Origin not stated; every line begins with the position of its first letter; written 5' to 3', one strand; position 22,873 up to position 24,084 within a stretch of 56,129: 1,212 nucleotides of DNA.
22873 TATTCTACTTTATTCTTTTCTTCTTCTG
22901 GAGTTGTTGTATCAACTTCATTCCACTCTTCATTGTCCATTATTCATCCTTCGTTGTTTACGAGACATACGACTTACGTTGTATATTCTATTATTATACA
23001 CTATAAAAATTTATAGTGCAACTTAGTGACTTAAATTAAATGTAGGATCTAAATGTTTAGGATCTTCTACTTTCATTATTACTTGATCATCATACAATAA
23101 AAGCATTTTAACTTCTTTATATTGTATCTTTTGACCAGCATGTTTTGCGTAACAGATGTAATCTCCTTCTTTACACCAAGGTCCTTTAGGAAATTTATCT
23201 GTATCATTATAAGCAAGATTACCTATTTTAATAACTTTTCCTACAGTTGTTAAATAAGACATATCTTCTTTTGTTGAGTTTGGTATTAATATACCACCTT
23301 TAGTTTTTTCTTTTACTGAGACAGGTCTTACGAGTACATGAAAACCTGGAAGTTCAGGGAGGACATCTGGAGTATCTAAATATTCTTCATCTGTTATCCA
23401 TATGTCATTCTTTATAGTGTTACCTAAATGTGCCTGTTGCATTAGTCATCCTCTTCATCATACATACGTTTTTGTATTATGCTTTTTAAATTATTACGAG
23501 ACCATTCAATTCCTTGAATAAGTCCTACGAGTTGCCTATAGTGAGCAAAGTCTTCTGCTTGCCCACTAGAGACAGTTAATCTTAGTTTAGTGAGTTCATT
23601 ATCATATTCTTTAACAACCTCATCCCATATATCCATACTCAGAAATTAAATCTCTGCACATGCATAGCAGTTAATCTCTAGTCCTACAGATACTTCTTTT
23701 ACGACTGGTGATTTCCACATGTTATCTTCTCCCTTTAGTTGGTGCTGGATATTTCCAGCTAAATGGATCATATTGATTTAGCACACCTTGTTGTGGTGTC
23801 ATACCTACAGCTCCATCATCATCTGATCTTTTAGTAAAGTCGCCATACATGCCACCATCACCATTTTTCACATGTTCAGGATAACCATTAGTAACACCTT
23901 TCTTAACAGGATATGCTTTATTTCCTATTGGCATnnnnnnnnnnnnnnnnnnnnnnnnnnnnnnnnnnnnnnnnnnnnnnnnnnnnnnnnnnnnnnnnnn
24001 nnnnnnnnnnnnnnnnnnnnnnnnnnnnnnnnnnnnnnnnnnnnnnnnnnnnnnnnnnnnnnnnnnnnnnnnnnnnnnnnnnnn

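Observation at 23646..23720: Unannotated 24-codon late ORF resembling the PQQ precursor peptide PqqA, with no other pqq genes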

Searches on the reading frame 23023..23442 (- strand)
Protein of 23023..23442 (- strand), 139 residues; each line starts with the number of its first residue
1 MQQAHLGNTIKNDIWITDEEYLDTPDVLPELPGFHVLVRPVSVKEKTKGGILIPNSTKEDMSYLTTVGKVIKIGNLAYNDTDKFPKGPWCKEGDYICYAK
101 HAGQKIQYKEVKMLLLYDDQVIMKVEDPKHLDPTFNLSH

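Call 65: search_protein_families(library=pfam, proteins=[window:23023-23442:-], max_evalue=0.001)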
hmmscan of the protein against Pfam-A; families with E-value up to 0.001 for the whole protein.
window:23023-23442:- (139 aa): 1 family
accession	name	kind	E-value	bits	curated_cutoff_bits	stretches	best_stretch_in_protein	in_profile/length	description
PF00166.26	Cpn10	-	1.2e-12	48.1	21.1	1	35-123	8-91/93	Chaperonin 10 Kd subunit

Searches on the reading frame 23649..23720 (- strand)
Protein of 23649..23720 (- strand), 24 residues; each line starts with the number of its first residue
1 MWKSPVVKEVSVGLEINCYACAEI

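Call 3: search_protein_families(library=pfam, proteins=[window:23649-23720:-], max_evalue=10)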
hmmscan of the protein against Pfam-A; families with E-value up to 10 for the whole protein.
seq(24 aa): 1 family
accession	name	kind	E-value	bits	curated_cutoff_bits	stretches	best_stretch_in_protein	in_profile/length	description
PF08042.16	PqqA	-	0.00064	20.2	21.1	1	1-19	1-19/19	PqqA family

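Call 4: search_protein_families(library=ncbifam, proteins=[window:23649-23720:-], max_evalue=10)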
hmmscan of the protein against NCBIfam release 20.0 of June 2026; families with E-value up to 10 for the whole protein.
seq(24 aa): 1 family
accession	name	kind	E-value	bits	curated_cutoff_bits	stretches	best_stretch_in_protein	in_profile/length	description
TIGR02107.1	PQQ_syn_pqqA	equivalog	2.4e-06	27.3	20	1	2-22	1-21/21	pyrroloquinoline quinone precursor peptide PqqA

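Call 50: search_dna_similar(query=window:23649-23720:-, collection=phages, mode=protein, max_evalue=10, max_rows=40)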
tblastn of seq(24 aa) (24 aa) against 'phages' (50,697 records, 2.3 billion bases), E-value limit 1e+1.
No match.

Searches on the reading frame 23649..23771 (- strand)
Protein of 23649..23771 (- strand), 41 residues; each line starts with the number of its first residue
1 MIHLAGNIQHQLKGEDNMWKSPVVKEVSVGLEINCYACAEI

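Call 3: search_protein_families(library=pfam, proteins=[window:23649-23771:-], max_evalue=10)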
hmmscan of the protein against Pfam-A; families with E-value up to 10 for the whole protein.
seq(41 aa): 1 family
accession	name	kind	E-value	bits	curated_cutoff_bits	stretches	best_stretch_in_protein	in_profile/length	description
PF08042.16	PqqA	-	0.0029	18.1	21.1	1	18-36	1-19/19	PqqA family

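Call 4: search_protein_families(library=ncbifam, proteins=[window:23649-23771:-], max_evalue=10)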
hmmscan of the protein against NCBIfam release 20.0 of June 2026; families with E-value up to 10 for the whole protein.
seq(41 aa): 1 family
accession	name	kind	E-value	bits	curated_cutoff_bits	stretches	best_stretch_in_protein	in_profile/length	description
TIGR02107.1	PQQ_syn_pqqA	equivalog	1.1e-05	25.2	20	1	19-39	1-21/21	pyrroloquinoline quinone precursor peptide PqqA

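Call 24: find_homologous_proteins(query=window:23649-23771:-, max_evalue=1)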
Query window:23649-23771:- (41 aa): 21 proteins with E <= 1 among 21 candidates.
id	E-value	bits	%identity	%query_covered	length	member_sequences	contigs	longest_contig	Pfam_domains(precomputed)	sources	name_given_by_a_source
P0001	4.6e-20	86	98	100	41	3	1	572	-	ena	-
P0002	2.8e-15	72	83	100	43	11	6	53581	-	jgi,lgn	jgi:coenzyme PQQ precursor peptide PqqA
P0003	7.7e-15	70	85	100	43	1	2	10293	-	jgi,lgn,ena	-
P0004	1.1e-14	70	83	100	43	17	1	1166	-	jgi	jgi:coenzyme PQQ precursor peptide PqqA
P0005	1.8e-13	66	83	88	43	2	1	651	PF08042.17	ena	-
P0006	3.4e-12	62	71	100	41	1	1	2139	PF08042.17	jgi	jgi:coenzyme PQQ precursor peptide PqqA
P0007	1.3e-8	51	77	85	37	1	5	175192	-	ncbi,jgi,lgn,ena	-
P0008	6.5e-8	49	86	71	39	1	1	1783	-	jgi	-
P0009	7.6e-8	49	79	71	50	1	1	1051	PF08042.17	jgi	-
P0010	1.5e-7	48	86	71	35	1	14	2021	-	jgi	jgi:coenzyme PQQ precursor peptide PqqA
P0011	1.8e-7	48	86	68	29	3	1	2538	-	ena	-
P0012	6.6e-7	46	96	59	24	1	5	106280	-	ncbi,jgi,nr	ncbi:MAG: pyrroloquinoline quinone precursor peptide PqqA [Pelagibacterales bacterium]|jgi:coenzyme 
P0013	1.2e-6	45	92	59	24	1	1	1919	-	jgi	-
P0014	1.7e-6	45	77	73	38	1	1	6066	-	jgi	jgi:coenzyme PQQ precursor peptide PqqA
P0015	1.7e-6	45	88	59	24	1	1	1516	PF08042.17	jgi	-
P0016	3.0e-6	44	68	83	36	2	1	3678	PF08042.17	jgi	-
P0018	1.3e-5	42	83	59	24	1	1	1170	PF08042.17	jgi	-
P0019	2.6e-5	41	83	59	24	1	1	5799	PF08042.17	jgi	-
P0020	5.0e-5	40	83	59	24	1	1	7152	PF08042.17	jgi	-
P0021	1.3e-3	36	78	56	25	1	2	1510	PF08042.17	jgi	-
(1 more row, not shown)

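Call 27: find_encoding_contigs(protein=P0007, flank=10000, max_places=5)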
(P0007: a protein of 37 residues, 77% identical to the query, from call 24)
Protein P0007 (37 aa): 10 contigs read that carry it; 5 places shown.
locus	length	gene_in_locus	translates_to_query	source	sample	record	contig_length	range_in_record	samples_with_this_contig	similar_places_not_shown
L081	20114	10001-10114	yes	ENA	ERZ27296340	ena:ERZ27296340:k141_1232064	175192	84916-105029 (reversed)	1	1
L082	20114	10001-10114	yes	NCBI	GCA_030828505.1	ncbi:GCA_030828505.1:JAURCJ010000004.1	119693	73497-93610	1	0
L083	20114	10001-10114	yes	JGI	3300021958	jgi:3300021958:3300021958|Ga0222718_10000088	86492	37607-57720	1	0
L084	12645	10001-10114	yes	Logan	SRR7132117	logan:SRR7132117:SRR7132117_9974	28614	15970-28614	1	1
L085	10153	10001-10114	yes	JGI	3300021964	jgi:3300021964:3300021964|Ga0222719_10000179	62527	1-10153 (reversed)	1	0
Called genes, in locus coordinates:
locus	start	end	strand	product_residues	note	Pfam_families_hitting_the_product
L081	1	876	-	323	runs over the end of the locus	PF01073:3Beta_HSD, PF01370:Epimerase, PF02719:Polysacc_synt_2 (weak), PF04321:RmlD_sub_bind, PF13460:NAD_binding_10 (weak), PF16363:GDP_Man_Dehyd, PF07993:NAD_binding_4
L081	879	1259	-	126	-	PF00892:EamA (weak), PF00893:Multi_Drug_Res (weak)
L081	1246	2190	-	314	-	PF00005:ABC_tran, PF13304:AAA_21 (weak)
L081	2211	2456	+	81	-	PF10276:zf-CHCC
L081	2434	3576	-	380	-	PF01306:LacY_symp, PF03825:Nuc_H_symport, PF07690:MFS_1, PF12832:MFS_1_like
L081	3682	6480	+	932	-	PF02739:5_3_exonuc_N, PF01367:5_3_exonuc, PF01612:DNA_pol_A_exo1, PF00476:DNA_pol_A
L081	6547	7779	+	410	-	PF00724:Oxidored_FMN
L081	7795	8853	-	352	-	PF00248:Aldo_ket_red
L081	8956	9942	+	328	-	PF00126:HTH_1, PF03466:LysR_substrate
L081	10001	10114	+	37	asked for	-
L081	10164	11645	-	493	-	PF07690:MFS_1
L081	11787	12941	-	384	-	PF25917:BSH_RND (weak), PF25876:HH_MFP_RND (faint), PF25963:Beta-barrel_AAEA (faint), PF25954:Beta-barrel_RND_2 (weak)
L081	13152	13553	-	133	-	PF09538:FYDLN_acid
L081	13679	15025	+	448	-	PF00275:EPSP_synthase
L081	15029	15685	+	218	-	PF02224:Cytidylate_kin, PF13189:Cytidylate_kin2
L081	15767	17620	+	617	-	PF21710:Spt6_S1 (faint), PF00575:S1, PF13509:S1_2 (faint), PF00575:S1, PF23459:S1_RRP5 (weak)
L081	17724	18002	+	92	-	PF00216:Bac_DNA_binding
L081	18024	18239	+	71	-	-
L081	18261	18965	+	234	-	PF00215:OMPdecase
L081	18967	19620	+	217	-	PF00697:PRAI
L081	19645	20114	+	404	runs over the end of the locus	PF00291:PALP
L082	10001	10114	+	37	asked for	-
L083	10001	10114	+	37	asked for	-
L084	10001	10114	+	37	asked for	-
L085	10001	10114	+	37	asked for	-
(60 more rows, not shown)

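Call 28: find_encoding_contigs(protein=P0014, flank=10000, max_places=3)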
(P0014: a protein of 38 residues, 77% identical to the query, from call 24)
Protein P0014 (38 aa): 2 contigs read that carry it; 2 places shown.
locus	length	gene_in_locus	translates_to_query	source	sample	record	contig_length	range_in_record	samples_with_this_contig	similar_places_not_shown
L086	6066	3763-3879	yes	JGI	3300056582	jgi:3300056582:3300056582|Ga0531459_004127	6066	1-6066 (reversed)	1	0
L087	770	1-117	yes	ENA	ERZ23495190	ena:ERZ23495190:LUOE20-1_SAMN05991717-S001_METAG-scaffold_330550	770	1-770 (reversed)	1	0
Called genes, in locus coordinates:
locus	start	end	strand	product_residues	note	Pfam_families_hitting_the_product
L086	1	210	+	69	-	?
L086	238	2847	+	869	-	-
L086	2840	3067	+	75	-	-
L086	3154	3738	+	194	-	-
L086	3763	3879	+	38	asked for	-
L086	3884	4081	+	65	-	-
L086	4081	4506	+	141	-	PF00166:Cpn10 (weak)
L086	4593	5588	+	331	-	-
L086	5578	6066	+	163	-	?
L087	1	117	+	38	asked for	?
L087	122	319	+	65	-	-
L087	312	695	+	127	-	PF00166:Cpn10 (weak)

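Call 29: find_encoding_contigs(protein=P0016, flank=10000, max_places=3)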
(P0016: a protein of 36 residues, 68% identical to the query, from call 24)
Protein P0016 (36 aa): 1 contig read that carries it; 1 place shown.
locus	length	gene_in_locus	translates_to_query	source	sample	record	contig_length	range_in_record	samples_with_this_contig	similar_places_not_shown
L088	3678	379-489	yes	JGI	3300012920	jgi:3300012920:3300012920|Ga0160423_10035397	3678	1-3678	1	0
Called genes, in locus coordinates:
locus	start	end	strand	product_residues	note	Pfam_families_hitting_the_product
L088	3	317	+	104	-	?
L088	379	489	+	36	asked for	PF08042:PqqA (weak)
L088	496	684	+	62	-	-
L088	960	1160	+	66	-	-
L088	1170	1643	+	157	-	-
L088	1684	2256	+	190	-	PF07486:Hydrolase_2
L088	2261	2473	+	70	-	PF16805:Trans_coact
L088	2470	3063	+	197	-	PF08993:T4_Gp59_N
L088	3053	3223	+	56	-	-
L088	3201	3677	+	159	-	?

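Call 30: find_encoding_contigs(protein=P0002, flank=10000, max_places=3)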
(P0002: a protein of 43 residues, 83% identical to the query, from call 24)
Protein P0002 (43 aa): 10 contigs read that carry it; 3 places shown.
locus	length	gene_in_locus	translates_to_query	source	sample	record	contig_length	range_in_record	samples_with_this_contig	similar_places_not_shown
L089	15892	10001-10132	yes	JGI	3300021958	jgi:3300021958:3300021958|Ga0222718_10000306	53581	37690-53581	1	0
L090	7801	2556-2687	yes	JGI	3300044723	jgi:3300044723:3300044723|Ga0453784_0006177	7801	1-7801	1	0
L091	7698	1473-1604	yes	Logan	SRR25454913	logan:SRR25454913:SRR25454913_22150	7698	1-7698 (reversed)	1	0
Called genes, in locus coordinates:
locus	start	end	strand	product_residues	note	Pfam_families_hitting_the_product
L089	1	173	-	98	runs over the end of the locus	-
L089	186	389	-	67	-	-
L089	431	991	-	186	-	PF03013:Pyr_excise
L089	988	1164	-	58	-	-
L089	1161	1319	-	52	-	-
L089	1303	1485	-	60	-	-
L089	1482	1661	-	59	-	-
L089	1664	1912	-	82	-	-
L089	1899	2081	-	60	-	-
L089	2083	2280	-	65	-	-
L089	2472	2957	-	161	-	PF13455:MUG113 (faint)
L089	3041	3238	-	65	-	-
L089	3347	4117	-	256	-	PF17338:GP88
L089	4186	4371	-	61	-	-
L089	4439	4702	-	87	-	-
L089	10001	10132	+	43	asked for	-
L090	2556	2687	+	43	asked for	-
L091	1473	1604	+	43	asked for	-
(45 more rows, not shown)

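Call 44: search_protein_families(library=ncbifam, proteins=[L081:8956-9942:+, L081:10164-11645:-, L081:7795-8853:-], max_evalue=0.00001)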
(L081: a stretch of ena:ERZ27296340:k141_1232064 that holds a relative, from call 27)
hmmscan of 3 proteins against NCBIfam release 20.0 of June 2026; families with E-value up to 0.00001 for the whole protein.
L081:8956-9942:+ (328 aa): 52 families (the best 25 are shown)
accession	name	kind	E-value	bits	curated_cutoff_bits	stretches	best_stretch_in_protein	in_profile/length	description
NF045775.1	acetoin_reg_AlsR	exception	5.3e-35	121.3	430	1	10-262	3-249/290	acetoin biosynthesis transcriptional regulator AlsR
NF040786.1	LysR_Sec_metab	equivalog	7.3e-29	100.7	250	1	9-288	2-278/298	selenium metabolism-associated LysR family transcriptional regulator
NF007385.0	PRK09906.1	equivalog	3.1e-28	98.8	356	1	10-266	3-252/296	DNA-binding transcriptional regulator HcaR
NF007439.0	PRK09986.1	equivalog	4.9e-26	91.8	290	1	6-263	5-257/296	LysR family transcriptional regulator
NF053705.1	TransRegGltCGpos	equivalog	1.9e-24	86.4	350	1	10-273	3-259/300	glutamate biosynthesis transcriptional regulator GltC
NF008722.0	PRK11716.1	equivalog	3.6e-24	85.3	246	1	10-258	3-244/293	HTH-type transcriptional activator IlvY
NF008361.0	PRK11151.1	equivalog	9.2e-24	84.2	329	1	13-283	6-268/305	DNA-binding transcriptional regulator OxyR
NF052633.1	LysR_TF_PsrA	exception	1.1e-23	83.7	540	1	8-275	5-264/297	L-proline-binding transcription factor PsrA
NF040710.1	benzoate_CatM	exception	4.4e-23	82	580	1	10-267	3-255/293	cis,cis-muconate-binding transcription regulator CatM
NF008416.0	PRK11242.1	equivalog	4.8e-23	81.9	277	1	10-312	3-295/300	transcriptional regulator CynR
NF008410.0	PRK11233.1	equivalog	1e-22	80.6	309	1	10-261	3-244/305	nitrogen assimilation transcriptional regulator NAC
NF047711.1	PutUtilRegPtrR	equivalog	4.3e-22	78.5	400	1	9-257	2-236/283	putrescine utilization regulator PtrR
NF047520.1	trans_act_CidR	equivalog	7.4e-22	77.9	415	1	10-258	3-243/292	cidABC operon transcriptional activator CidR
TIGR02424.1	TF_pcaQ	equivalog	1.3e-21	76.8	303.8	1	9-152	4-147/300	pca operon transcription factor PcaQ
NF008239.0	PRK11013.1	equivalog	6.6e-20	71.3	288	1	8-310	4-296/309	LysR family transcriptional regulator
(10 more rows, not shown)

L081:10164-11645:- (493 aa): 27 families (the best 25 are shown)
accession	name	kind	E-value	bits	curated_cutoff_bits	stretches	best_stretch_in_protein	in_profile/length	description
TIGR00711.1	efflux_EmrB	subfamily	6.8e-101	338.4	230.2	1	1-486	7-484/485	DHA2 family efflux MFS transporter permease subunit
NF000391.1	EmrB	exception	1.6e-58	198.6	925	1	12-485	27-493/501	multidrug efflux MFS transporter permease subunit EmrB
NF000060.1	MFS_efflux_LmrB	exception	4.6e-28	98.3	800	1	6-401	27-422/479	lincomycin efflux MFS transporter Lmr(B)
NF000009.1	tet_MFS_Tcr3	exception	1.3e-25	89.9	1000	1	17-323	52-363/512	tetracycline efflux MFS transporter Tcr3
NF000095.1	tet_MFS_OtrB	exception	5.2e-24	84.7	999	1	3-306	33-340/563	oxytetracycline resistance efflux MFS transporter OtrB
NF040895.2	MFS_effux_SdrM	equivalog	2.9e-23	82.7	550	1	3-416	13-418/441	multidrug efflux MFS transporter SdrM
NF007799.0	PRK10504.1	subfamily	9.4e-23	80.8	426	1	3-402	17-413/471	multidrug transporter subunit MdtD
NF000025.1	MFS_efflux_tcmA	exception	3.2e-22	79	999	1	15-343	45-372/538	tetracenomycin C efflux MFS transporter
NF033896.2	MFS_LfrA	equivalog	4.1e-16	58.7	825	1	36-403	60-425/504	efflux MFS transporter LfrA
TIGR00893.1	2A0114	subfamily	7.9e-15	54.7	395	1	14-180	12-178/399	D-galactonate transporter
NF040856.1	FexB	exception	4.8e-14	52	950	1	11-403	29-421/469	chloramphenicol/florfenicol efflux MFS transporter FexB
NF000218.1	FexA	exception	5.2e-14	51.7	900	1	14-314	39-338/475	chloramphenicol/florfenicol efflux MFS transporter FexA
TIGR00880.1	2_A_01_02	superfamily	1e-13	51.6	131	1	42-170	9-137/141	multidrug resistance protein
NF011571.1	PRK14995.1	subfamily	3.8e-13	49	701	1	24-403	34-412/493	SmvA family efflux MFS transporter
NF000031.1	MFS_efflux_LmrA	exception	4.1e-11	42.2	850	1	16-352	51-386/484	lincomycin efflux MFS transporter Lmr(A)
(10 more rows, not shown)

L081:7795-8853:- (352 aa): 7 families
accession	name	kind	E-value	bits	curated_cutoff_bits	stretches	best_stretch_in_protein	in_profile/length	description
NF007912.0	PRK10625.1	equivalog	5.9e-128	427.1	415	1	6-352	6-346/346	NADP(H)-dependent aldo-keto reductase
NF049922.1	MethglyxlRedYdjG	equivalog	1.6e-36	126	550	1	1-342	1-319/326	NADH-dependent methylglyoxal reductase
TIGR01293.1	Kv_beta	subfamily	1.4e-31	109.7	365.4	1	1-343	1-318/319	voltage-dependent potassium channel subunit beta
NF007388.0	PRK09912.1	subfamily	4e-29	101.6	448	1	7-341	19-329/346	L-glyceraldehyde 3-phosphate reductase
NF007695.0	PRK10376.1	subfamily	5.6e-18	65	280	1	19-243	29-217/290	oxidoreductase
NF008377.0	PRK11172.1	equivalog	6.8e-12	45.2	327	1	110-187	70-132/267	2,5-didehydrogluconate reductase DkgB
NF008598.0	PRK11565.1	equivalog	3.5e-08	32.9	425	0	114-146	84-116/275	2,5-didehydrogluconate reductase DkgA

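Call 61: find_homologous_proteins(query=L081:3682-6477:+, max_evalue=1e-50)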
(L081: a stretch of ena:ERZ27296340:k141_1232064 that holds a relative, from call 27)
Query L081:3682-6477:+ (932 aa): 8000 proteins with E <= 1e-50 among 8000 candidates; the best 120 are listed.
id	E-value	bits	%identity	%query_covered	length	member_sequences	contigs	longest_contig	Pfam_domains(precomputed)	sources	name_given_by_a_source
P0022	0.0e+0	2080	100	100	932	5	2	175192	PF01612.27,PF01367.26,PF02739.23,PF00476.27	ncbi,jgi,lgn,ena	-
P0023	0.0e+0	1921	92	100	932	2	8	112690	PF01612.27,PF01367.26,PF02739.23,PF00476.27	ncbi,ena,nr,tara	ncbi:MAG: DNA polymerase I [Pelagibacterales bacterium]|nr:DNA polymerase I [Pelagibacterales bacter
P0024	0.0e+0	1890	91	100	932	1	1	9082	PF01612.27,PF01367.26,PF02739.23,PF00476.27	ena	-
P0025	0.0e+0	1797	86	100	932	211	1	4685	PF01612.27,PF01367.26,PF02739.23,PF00476.27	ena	-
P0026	0.0e+0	1767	85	99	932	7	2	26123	PF01612.27,PF01367.26,PF02739.23,PF00476.27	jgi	-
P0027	0.0e+0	1755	85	100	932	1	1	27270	PF01612.27,PF01367.26,PF02739.23,PF00476.27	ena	-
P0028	0.0e+0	1754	85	100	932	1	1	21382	PF01612.27,PF01367.26,PF02739.23,PF00476.27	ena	-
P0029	0.0e+0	1753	85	100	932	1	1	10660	PF01612.27,PF01367.26,PF02739.23,PF00476.27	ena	-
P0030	0.0e+0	1753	85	100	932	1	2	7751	PF01612.27,PF01367.26,PF02739.23,PF00476.27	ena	-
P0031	0.0e+0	1753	85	100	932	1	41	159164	PF01612.27,PF01367.26,PF02739.23,PF00476.27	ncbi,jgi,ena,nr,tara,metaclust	ncbi:MAG: DNA polymerase I [Alphaproteobacteria bacterium]|nr:MAG: DNA polymerase I [Alphaproteobact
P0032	0.0e+0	1753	85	100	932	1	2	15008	PF01612.27,PF01367.26,PF02739.23,PF00476.27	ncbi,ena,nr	ncbi:MAG: DNA polymerase I [Alphaproteobacteria bacterium]|nr:DNA polymerase I [Alphaproteobacteria 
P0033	0.0e+0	1752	84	100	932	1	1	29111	PF01612.27,PF01367.26,PF02739.23,PF00476.27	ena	-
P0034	0.0e+0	1752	85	100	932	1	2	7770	PF01612.27,PF01367.26,PF02739.23,PF00476.27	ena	-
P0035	0.0e+0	1752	85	100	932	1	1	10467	PF01612.27,PF01367.26,PF02739.23,PF00476.27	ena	-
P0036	0.0e+0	1752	84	100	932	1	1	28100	PF01612.27,PF01367.26,PF02739.23,PF00476.27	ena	-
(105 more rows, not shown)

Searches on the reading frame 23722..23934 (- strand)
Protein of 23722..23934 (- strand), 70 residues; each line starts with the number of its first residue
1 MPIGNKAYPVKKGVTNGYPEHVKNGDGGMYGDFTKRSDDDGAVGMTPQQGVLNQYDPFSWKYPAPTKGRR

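Call 65: search_protein_families(library=pfam, proteins=[window:23722-23934:-], max_evalue=0.001)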
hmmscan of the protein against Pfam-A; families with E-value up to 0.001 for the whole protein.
window:23722-23934:- (70 aa): 0 families
